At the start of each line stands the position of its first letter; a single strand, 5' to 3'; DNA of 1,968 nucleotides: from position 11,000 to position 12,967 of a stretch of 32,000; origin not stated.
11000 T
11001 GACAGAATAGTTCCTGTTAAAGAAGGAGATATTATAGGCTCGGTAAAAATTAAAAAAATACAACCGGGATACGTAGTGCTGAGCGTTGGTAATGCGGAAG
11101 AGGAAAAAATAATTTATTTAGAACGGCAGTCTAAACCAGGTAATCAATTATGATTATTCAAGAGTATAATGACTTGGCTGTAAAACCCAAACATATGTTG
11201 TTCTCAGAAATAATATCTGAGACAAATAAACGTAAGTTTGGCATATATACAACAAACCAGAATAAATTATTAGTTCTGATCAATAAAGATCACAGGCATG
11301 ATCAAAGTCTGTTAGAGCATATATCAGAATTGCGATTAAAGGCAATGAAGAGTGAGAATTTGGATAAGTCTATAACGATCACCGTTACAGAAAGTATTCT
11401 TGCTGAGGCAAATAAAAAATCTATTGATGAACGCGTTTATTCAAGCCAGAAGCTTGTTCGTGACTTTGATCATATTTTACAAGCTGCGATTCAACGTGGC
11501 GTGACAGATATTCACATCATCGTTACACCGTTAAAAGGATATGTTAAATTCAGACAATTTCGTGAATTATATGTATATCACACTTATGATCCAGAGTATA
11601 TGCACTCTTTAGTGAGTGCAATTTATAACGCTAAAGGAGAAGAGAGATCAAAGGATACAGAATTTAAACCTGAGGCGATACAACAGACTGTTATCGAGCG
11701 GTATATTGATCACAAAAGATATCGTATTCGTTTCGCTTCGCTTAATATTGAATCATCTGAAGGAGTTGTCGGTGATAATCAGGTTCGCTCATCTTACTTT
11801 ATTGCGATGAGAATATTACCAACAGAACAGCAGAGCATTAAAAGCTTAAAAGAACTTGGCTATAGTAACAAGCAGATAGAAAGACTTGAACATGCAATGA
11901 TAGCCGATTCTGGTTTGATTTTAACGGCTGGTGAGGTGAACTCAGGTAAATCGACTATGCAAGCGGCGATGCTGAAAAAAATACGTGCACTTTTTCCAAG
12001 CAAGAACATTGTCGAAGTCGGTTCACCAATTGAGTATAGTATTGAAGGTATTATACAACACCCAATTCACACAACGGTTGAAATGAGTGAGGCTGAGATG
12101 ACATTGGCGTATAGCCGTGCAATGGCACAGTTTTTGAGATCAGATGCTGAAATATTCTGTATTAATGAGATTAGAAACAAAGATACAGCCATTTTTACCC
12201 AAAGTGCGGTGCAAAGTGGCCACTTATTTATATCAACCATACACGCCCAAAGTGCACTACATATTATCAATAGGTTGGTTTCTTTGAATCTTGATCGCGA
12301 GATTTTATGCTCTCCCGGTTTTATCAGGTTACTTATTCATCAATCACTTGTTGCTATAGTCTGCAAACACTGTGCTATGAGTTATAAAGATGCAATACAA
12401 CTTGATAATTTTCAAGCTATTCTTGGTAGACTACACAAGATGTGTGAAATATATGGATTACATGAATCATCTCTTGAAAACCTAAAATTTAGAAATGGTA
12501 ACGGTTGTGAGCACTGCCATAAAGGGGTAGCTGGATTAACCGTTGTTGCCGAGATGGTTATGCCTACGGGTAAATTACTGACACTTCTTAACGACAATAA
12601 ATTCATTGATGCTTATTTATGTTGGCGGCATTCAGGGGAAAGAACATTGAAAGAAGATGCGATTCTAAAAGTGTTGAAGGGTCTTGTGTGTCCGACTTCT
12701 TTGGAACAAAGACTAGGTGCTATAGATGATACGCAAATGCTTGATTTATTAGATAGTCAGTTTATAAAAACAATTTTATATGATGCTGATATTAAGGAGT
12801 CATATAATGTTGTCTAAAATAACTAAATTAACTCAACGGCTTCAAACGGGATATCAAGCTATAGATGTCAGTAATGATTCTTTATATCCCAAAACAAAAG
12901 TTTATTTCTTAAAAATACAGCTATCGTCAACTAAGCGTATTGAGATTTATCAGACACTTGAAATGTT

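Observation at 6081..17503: R64/SPI-7-type PilL-PilV type IVb pilus operon stripped of its usual partners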

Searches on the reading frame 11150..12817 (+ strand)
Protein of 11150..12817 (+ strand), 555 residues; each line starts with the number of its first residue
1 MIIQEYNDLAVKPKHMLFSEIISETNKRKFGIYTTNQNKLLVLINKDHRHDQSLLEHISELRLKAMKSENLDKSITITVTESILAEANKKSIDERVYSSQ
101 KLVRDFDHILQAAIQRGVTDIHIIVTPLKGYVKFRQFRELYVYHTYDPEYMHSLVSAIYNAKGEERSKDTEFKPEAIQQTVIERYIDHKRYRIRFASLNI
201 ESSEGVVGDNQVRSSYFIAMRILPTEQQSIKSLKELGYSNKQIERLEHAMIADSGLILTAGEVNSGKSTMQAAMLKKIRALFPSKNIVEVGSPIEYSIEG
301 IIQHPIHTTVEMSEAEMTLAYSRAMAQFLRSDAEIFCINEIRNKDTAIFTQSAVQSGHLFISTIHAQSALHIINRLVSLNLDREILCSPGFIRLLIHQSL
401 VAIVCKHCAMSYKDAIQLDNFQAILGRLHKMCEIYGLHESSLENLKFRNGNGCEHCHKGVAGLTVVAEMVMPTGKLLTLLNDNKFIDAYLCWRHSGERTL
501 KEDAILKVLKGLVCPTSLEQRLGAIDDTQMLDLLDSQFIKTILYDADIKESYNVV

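Call 3: search_protein_families(library=pfam, proteins=[window:11150-12817:+], max_evalue=0.01)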
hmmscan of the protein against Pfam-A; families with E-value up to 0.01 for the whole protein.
window:11150-12817:+ (555 aa): 1 family
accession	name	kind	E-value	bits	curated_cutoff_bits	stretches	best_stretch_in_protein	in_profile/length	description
PF00437.27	T2SSE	-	7.3e-45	153.6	24.9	1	99-513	5-363/370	Type II/IV secretion system protein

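Call 5: search_protein_families(library=ncbifam, proteins=[window:11150-12817:+], max_evalue=0.01)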
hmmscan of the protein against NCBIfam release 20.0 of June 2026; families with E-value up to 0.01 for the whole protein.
window:11150-12817:+ (555 aa): 15 families
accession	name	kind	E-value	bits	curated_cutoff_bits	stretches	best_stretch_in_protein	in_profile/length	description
TIGR02533.1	type_II_gspE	equivalog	5.9e-39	134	630.25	1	218-513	208-477/486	type II secretion system ATPase GspE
NF007755.0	PRK10436.1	equivalog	4e-38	131.3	617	1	80-523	63-460/465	type II secretion system protein GspE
TIGR02538.1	type_IV_pilB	equivalog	7e-35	120.7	675.65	1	218-513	281-553/564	type IV-A pilus assembly ATPase PilB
NF041000.1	ATPase_ComGA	equivalog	1.9e-31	109.1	300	1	108-400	2-264/267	competence type IV pilus ATPase ComGA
NF053534.1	T4PilAsmATPsTfpB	equivalog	1.5e-27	96.3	850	1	73-513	175-573/584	type IV pilus assembly ATPase TfpB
TIGR01420.1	pilT_fam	subfamily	6.5e-24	84.8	319.1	1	106-406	2-265/343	PilT/PilU family type 4a pilus ATPase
TIGR02525.1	plasmid_TraJ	equivalog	5.5e-18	65.1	368.3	1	215-379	117-272/372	plasmid transfer ATPase TraJ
TIGR02524.1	dot_icm_DotB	equivalog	1e-09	38.1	463.3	1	214-404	101-288/358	Dot/Icm type IV secretion system ATPase DotB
NF058587.1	archaellum_moto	equivalog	8.8e-07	28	550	1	249-378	270-395/527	archaellum flagellar ATPase motor FlaI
TIGR02782.1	TrbB_P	equivalog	2.7e-06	26.9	304.55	1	239-381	122-257/303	P-type conjugative transfer ATPase TrbB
TIGR02788.1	VirB11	equivalog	4.3e-06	26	249.95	1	231-382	122-268/308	P-type DNA transfer ATPase VirB11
NF010425.0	PRK13851.1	equivalog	8.9e-06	24.8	461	1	237-379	145-283/344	type IV secretion system protein VirB11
TIGR03819.1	heli_sec_ATPase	hypoth_equivalog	3.2e-05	23.3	373.15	1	215-380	139-301/340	TadA family conjugal transfer-associated ATPase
NF010469.0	PRK13894.1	subfamily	8.6e-05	22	508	1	240-403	136-289/320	conjugal transfer ATPase TrbB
NF010407.0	PRK13833.1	subfamily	0.0018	17.7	499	1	240-379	131-262/323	conjugal transfer protein TrbB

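Call 8: find_encoding_contigs(protein=window:11150-12817:+, flank=10000, max_places=6)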
Protein window:11150-12817:+ (555 aa): no gene with exactly this product is on record in the collection.

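Call 11: search_dna_similar(query=window:11150-12817:+, collection=plasmids, mode=protein, max_rows=25)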
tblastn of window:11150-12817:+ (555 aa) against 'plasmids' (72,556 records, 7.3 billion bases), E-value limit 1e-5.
Records with a match: 4510; places in all: 6925; records where one place covers at least 80% of the query: 918.
Best place of each record, by identity: <60% 4510.
By first word of the organism name: Escherichia 2230; Salmonella 526; Klebsiella 332; Pseudomonas 236; Vibrio 146; Shigella 144; Ralstonia 122; Serratia 101; Burkholderia 79; Enterobacter 57; and 153 more.
By predicted mobility (MOB-suite, as given by PLSDB): conjugative 2984; non-mobilizable 974; mobilizable 552.
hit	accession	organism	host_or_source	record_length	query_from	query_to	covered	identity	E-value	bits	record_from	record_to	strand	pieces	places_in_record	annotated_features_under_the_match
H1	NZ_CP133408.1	Enterobacter hormaechei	Single microbial strain,Lettuce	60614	14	537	94%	26.2%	1e-36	153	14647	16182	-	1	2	ATPase, T2SS/T4P/T4SS family | pilP: type IV pilus biogenesis protein PilP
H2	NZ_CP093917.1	Enterobacter cloacae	Homo sapiens,whole organism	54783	14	537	94%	26.2%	2e-36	152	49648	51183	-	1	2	ATPase, T2SS/T4P/T4SS family | pilP: type IV pilus biogenesis protein PilP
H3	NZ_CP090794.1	Enterobacter hormaechei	Homo sapiens,Pure culture,blood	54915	14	537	94%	26.2%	2e-36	152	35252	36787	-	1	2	ATPase, T2SS/T4P/T4SS family | pilP: type IV pilus biogenesis protein PilP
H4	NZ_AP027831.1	Escherichia coli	Homo sapiens,whole organism,feces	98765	18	511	89%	27.5%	6e-34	145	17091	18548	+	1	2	ATPase, T2SS/T4P/T4SS family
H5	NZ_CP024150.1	Escherichia coli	single cell,clinical patient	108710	18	511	89%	27.5%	6e-34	145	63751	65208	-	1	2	ATPase, T2SS/T4P/T4SS family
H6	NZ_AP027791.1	Escherichia coli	-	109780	18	511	89%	27.5%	6e-34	145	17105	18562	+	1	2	ATPase, T2SS/T4P/T4SS family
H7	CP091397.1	Escherichia coli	Homo sapiens,human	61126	18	511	89%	27.5%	9e-34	144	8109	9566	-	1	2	tadA: Flp pilus assembly complex ATPase component TadA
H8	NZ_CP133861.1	Enterobacter cloacae complex sp. EB5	Homo sapiens,pure culture,drain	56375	14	531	93%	26.0%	3e-36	152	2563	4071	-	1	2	ATPase, T2SS/T4P/T4SS family | pilP: type IV pilus biogenesis protein PilP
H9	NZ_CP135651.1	Escherichia coli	-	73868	18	511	89%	27.3%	1e-33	144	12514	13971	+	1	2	ATPase, T2SS/T4P/T4SS family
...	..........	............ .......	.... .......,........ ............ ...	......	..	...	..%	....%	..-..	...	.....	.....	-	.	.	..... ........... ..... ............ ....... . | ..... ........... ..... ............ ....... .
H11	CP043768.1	Enterobacter hormaechei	Homo sapiens,Pure culture,rectal swab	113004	20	536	93%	25.9%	6e-32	139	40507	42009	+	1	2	ATP-binding protein | pilus assembly protein PilR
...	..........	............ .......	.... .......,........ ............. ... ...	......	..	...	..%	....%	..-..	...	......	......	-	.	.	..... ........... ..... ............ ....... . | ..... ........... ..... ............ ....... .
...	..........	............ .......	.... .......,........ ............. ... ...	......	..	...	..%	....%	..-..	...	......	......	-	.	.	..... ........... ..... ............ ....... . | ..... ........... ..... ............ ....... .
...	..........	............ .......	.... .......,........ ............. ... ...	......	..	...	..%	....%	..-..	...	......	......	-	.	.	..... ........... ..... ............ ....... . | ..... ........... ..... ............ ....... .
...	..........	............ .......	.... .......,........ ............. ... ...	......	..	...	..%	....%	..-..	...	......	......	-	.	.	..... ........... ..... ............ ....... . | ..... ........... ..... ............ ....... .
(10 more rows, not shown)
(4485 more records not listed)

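Call 12: find_homologous_proteins(query=window:11150-12817:+, max_evalue=1e-20)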
Query window:11150-12817:+ (555 aa): 13 proteins with E <= 1e-20 among 8000 candidates.
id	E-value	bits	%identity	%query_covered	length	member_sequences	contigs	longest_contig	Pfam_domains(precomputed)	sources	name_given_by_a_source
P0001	3.4e-216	737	100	61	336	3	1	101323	PF00437.27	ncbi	-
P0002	2.2e-171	590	52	98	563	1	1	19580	PF00437.27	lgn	-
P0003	1.6e-168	580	51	98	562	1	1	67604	PF00437.27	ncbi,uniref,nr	ncbi:GspE/PulE family protein [Cysteiniphilum halobium]|uniref:GspE/PulE family protein n=1 Tax=Cyst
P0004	3.1e-161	556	48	98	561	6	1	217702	PF00437.27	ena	-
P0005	8.7e-158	545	47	98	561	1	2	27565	PF00437.27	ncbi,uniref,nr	ncbi:ATPase, T2SS/T4P/T4SS family [Cysteiniphilum marinum]|uniref:ATPase, T2SS/T4P/T4SS family n=1 T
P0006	6.9e-152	525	46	98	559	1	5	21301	PF00437.27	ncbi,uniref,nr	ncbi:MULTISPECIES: ATPase, T2SS/T4P/T4SS family [Cysteiniphilum]|uniref:ATPase, T2SS/T4P/T4SS family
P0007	1.3e-137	478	45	97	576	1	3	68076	PF00437.27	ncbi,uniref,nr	ncbi:GspE/PulE family protein [Cysteiniphilum marinum]|uniref:GspE/PulE family protein n=1 Tax=Cyste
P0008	9.0e-137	475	44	97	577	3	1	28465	PF00437.27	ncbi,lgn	-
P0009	1.6e-135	471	42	98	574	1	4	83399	PF00437.27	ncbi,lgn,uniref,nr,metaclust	ncbi:ATPase, T2SS/T4P/T4SS family [Fangia hongkongensis]|uniref:ATPase, T2SS/T4P/T4SS family n=1 Tax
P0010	4.7e-126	440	41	98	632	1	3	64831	PF00437.27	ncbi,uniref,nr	ncbi:GspE/PulE family protein [Cysteiniphilum marinum]|uniref:GspE/PulE family protein n=1 Tax=Cyste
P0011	3.1e-99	352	40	77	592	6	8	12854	PF00437.27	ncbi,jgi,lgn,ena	jgi:general secretion pathway protein E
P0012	6.2e-23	100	28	64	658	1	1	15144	PF00437.27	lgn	-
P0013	2.2e-21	95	32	28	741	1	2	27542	PF13173.13,PF00437.27,PF13604.13,PF13245.13,PF13555.13,PF13401.13,PF03215.22,PF13191.13,PF06414.19,PF01935.24,PF24883.3,PF12775.14,PF13476.13,PF01580.25,PF25199.2,PF20720.4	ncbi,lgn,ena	-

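Call 13: find_encoding_contigs(protein=P0001, flank=10000, max_places=4)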
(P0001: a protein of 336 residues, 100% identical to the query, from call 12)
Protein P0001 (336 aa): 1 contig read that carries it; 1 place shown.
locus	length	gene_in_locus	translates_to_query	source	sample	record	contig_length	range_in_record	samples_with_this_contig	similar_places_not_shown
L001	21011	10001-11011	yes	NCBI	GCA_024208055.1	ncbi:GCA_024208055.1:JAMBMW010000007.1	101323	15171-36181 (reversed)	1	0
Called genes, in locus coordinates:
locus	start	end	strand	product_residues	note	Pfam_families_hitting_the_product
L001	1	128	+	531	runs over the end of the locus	PF01436:NHL (faint)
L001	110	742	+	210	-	PF01436:NHL (weak), PF25021:TEN_NHL (weak)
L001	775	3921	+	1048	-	PF10462:Peptidase_M66, PF12561:TagA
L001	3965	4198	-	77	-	-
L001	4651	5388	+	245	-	-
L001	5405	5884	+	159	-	PF10671:TcpQ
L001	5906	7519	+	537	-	PF00263:Secretin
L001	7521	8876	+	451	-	-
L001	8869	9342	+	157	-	-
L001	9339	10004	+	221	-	-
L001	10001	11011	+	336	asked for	PF00437:T2SSE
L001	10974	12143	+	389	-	PF00482:T2SSF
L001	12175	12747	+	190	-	PF07963:N_methyl (weak), PF08805:PilS (weak)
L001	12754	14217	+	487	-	-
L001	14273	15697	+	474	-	-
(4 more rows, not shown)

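Call 16: find_encoding_contigs(protein=P0003, flank=10000, max_places=2)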
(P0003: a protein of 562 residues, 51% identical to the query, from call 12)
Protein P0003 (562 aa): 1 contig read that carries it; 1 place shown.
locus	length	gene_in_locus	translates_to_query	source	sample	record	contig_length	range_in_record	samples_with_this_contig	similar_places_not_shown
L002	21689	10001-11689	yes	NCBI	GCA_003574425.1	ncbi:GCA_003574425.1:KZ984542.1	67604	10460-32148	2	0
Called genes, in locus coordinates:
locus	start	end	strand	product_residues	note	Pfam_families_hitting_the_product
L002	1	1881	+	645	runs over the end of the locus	PF02518:HATPase_c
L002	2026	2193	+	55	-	-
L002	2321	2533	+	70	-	-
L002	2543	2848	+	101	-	-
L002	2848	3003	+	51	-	-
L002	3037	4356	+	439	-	-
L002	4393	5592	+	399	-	-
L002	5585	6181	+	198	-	PF10671:TcpQ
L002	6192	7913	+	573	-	PF00263:Secretin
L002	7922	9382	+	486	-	PF06864:PAP_PilO (weak)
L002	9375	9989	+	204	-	-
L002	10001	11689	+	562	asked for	PF00437:T2SSE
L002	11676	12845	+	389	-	PF00482:T2SSF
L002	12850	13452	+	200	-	PF08805:PilS (weak)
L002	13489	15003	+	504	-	-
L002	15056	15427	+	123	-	-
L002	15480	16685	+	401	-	-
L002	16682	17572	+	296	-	-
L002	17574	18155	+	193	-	PF11072:DUF2859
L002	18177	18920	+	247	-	PF14348:DtrJ-like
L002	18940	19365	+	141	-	-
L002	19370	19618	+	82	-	-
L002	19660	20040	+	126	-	-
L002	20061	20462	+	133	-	PF11990:DUF3487 (weak)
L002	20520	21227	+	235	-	PF11444:DUF2895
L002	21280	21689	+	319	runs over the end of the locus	PF11920:DUF3438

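Call 17: find_encoding_contigs(protein=P0009, flank=10000, max_places=2)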
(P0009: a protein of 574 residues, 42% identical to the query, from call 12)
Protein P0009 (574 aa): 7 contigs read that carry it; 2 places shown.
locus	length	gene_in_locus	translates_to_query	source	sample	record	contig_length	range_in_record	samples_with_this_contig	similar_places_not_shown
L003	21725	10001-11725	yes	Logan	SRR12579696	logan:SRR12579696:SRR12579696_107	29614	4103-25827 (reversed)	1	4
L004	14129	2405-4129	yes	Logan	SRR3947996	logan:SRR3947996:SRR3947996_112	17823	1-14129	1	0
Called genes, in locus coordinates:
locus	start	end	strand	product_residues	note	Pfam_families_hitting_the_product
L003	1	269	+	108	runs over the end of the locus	PF14114:DUF4286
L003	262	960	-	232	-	PF00106:adh_short, PF08659:KR, PF13561:adh_short_C2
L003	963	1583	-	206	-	PF12844:HTH_19 (weak), PF01381:HTH_3 (weak)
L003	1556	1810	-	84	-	-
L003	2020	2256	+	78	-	-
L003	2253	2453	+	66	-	-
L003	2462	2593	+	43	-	-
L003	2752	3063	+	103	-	-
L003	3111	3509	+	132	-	-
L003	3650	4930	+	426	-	-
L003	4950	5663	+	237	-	-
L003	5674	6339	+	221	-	PF10671:TcpQ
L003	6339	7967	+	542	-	PF00263:Secretin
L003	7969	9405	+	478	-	-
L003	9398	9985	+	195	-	-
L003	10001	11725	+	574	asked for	PF00437:T2SSE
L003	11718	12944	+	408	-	PF00482:T2SSF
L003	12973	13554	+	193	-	PF08805:PilS (weak)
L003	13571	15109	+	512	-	-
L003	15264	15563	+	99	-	-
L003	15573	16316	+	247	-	PF11393:T4BSS_DotI_IcmL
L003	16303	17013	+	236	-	PF11393:T4BSS_DotI_IcmL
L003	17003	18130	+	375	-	PF12293:T4BSS_DotH_IcmK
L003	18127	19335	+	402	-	PF03743:TrbI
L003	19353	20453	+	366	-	PF13098:Thioredoxin_2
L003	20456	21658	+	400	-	-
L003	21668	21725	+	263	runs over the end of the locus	-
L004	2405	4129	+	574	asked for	PF00437:T2SSE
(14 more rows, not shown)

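Call 18: find_encoding_contigs(protein=P0002, flank=10000, max_places=2)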
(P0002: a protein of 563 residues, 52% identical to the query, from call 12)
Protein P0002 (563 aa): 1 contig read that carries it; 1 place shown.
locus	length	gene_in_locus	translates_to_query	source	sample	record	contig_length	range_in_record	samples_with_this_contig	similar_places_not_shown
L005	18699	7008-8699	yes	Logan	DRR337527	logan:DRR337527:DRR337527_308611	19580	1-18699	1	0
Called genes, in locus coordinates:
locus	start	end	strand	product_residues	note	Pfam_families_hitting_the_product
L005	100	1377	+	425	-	-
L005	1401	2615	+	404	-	-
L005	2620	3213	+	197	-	PF10671:TcpQ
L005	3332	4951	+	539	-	PF00263:Secretin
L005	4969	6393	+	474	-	-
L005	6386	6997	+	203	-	-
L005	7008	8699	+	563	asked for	PF00437:T2SSE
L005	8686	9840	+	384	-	PF00482:T2SSF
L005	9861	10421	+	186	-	PF08805:PilS (weak)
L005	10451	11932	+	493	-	-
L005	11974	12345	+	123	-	-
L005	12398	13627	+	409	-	-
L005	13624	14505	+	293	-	-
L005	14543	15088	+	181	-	PF11072:DUF2859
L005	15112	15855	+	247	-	PF14348:DtrJ-like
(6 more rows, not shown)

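Call 19: find_encoding_contigs(protein=P0004, flank=10000, max_places=2)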
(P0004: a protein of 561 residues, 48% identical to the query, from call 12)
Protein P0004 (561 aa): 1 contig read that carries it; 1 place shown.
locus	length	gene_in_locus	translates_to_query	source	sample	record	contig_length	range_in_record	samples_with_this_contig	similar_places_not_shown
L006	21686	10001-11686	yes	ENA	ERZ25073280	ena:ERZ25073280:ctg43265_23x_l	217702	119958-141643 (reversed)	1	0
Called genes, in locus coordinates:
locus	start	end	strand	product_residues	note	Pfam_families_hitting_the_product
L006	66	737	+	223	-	PF00448:SRP54 (weak), PF07015:VirC1 (weak), PF09140:MipZ, PF10609:ParA, PF13614:AAA_31, PF01656:CbiA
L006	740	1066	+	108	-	-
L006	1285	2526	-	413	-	PF13542:HTH_Tnp_ISL3, PF01610:DDE_Tnp_ISL3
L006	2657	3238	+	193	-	-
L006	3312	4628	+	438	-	-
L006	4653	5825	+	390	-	-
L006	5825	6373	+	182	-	PF10671:TcpQ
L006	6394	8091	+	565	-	PF00263:Secretin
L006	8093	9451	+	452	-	-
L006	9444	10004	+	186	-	-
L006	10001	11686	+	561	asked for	PF00437:T2SSE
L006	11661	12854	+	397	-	PF00482:T2SSF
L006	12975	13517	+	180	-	PF07963:N_methyl (weak), PF05307:Bundlin (weak), PF08805:PilS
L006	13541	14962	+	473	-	-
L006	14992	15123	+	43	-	-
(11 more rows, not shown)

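Call 20: get_annotated_region(hit=H4, flank=12000)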
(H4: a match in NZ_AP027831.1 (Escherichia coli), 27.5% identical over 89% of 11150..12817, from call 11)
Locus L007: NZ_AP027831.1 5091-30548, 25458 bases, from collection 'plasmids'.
description: Escherichia coli strain 2017.17.03CC plasmid p2017.17.03CC_2, complete sequence
organism: Escherichia coli (NCBI taxid 562)
taxonomy: Bacteria; Pseudomonadota; Gammaproteobacteria; Enterobacterales; Enterobacteriaceae; Escherichia; Escherichia coli
host: -; source: Homo sapiens,whole organism,feces; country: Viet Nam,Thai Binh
typing (MOB-suite, as given by PLSDB): conjugative; replicon IncFIA,IncFII; relaxase MOBP,MOBP; mating-pair formation MPF_I
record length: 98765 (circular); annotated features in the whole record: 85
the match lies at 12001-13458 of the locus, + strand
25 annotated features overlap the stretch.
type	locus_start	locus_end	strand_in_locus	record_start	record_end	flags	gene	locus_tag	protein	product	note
CDS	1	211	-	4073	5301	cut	-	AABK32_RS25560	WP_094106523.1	IS3-like element IS2 family transposase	GO:0006313 - DNA transposition [Evidence IEA]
CDS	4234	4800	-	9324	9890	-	-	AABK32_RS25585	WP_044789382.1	hypothetical protein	-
CDS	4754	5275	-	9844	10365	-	-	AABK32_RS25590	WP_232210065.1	type II secretion system protein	-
CDS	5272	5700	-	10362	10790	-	-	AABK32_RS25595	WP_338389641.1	hypothetical protein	-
CDS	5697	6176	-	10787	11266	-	-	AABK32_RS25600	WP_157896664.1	hypothetical protein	-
CDS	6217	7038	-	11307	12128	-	-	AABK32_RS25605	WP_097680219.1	hypothetical protein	-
CDS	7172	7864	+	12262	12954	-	-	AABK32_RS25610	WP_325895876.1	type 4 pilus major pilin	-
CDS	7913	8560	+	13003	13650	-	-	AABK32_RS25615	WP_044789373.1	TcpQ domain-containing protein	-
CDS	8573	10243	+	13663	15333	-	-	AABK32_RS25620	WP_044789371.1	secretin N-terminal domain-containing protein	GO:0009297 - pilus assembly [Evidence IEA]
CDS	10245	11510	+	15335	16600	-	-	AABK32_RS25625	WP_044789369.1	type 4b pilus protein PilO2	-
CDS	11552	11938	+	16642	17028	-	-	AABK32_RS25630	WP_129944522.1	hypothetical protein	-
CDS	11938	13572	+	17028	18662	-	-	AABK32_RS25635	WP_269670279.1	ATPase, T2SS/T4P/T4SS family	-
CDS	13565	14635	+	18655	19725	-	-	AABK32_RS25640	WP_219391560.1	type II secretion system F family protein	-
CDS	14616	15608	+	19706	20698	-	-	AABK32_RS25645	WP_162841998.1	ATPase, T2SS/T4P/T4SS family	-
CDS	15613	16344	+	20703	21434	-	-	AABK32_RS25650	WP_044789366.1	A24 family peptidase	-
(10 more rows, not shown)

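Call 32: search_protein_families(library=ncbifam, proteins=[L002:3037-4356:+, L002:4393-5592:+, L002:7922-9382:+, L002:9375-9989:+, L002:13489-15003:+, L002:15056-15427:+, L002:15480-16685:+, L002:16682-17572:+, L003:3650-4930:+, L003:4950-5663:+], max_evalue=0.01)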
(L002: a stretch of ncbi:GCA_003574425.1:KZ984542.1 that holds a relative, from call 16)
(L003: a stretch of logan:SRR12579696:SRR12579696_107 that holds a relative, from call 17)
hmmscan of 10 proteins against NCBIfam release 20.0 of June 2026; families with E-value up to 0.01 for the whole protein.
L002:3037-4356:+ (439 aa): 1 family
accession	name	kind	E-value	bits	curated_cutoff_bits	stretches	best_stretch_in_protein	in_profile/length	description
NF058595.1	invert_tail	domain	0.0053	17.1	37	1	7-46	47-87/113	lipo-invert putative C-terminal anchoring domain-containing protein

L002:4393-5592:+ (399 aa): 1 family
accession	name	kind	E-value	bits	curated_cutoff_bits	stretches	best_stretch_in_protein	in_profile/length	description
TIGR03748.1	conj_PilL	equivalog_domain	1.3e-11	44.6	64.15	1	71-172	1-103/105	PFGI-1 class ICE element type IV pilus protein PilL2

L002:7922-9382:+ (486 aa): 1 family
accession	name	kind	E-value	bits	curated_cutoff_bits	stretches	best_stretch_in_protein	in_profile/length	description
NF049847.1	FtsL_COG5462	equivalog_domain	0.0031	17.1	50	1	233-282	2-50/85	cell division protein FtsL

L002:9375-9989:+ (204 aa): 1 family
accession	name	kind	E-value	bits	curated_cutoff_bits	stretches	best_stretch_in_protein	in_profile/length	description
TIGR03021.1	pilP_fam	equivalog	1.9e-10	41.8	34.65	1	52-171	7-118/119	type IV pilus biogenesis protein PilP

L002:13489-15003:+ (504 aa): 0 families

L002:15056-15427:+ (123 aa): 0 families

L002:15480-16685:+ (401 aa): 0 families

L002:16682-17572:+ (296 aa): 1 family
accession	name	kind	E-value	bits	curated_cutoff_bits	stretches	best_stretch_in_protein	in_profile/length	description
TIGR03759.1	conj_TIGR03759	hypoth_equivalog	5.2e-38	130.5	126.4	1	81-279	4-194/200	TIGR03759 family integrating conjugative element protein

L003:3650-4930:+ (426 aa): 1 family
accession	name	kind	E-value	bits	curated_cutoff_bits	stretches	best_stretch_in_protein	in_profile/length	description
NF058595.1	invert_tail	domain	0.0036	17.6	37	1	6-44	46-85/113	lipo-invert putative C-terminal anchoring domain-containing protein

L003:4950-5663:+ (237 aa): 0 families
